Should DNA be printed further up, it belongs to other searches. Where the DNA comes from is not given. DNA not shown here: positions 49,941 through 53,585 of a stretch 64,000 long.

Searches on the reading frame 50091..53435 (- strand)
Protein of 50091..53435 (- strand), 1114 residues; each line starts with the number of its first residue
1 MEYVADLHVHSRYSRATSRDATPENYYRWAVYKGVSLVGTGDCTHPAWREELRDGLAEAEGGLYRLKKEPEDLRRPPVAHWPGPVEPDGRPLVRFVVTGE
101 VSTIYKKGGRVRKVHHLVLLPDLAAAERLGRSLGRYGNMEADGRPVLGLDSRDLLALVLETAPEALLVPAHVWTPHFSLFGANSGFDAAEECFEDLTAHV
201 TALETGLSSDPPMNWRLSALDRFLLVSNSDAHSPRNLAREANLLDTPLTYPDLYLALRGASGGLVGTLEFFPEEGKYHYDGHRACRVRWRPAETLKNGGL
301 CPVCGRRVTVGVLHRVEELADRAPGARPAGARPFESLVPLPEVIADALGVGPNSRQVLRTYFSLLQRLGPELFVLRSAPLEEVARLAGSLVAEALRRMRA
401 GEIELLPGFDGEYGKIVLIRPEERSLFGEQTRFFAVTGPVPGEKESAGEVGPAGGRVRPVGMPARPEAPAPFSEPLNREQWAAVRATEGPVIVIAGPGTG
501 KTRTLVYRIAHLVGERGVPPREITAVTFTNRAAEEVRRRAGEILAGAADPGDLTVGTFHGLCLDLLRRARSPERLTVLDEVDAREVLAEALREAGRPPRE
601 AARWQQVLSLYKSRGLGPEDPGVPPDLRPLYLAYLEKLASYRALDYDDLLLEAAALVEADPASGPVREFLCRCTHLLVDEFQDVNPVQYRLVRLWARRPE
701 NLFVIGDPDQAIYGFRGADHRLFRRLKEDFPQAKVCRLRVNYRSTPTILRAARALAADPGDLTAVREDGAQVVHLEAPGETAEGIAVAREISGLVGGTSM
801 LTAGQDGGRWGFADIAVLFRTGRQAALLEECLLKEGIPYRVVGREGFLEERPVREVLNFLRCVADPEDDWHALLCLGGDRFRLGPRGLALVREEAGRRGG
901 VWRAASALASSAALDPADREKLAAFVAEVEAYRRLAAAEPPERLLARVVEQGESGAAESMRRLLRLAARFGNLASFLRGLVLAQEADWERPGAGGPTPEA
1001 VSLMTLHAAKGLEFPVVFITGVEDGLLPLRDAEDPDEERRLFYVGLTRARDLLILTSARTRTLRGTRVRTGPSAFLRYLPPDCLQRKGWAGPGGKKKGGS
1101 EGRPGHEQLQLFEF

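Call 66: search_protein_families(library=pfam, proteins=[window:50091-53435:-], max_evalue=0.00001)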
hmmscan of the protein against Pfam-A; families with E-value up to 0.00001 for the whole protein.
window:50091-53435:- (1114 aa): 5 families
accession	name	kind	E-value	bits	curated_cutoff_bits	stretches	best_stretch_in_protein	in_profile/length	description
PF00580.27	UvrD-helicase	-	3.3e-61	207.8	23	1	476-731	1-271/271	UvrD/REP helicase N-terminal domain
PF13361.12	UvrD_C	-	7.9e-40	137.8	25.6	2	993-1059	284-349/350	UvrD-like helicase C-terminal domain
PF13245.12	AAA_19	-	5.9e-25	88.4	25.1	1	480-716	1-134/134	AAA domain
PF13538.12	UvrD_C_2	-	8.8e-11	41.9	27.4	1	1003-1055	4-51/52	UvrD-like helicase C-terminal domain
PF13604.12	AAA_30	-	6.5e-06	26.4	27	0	476-541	2-67/191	AAA domain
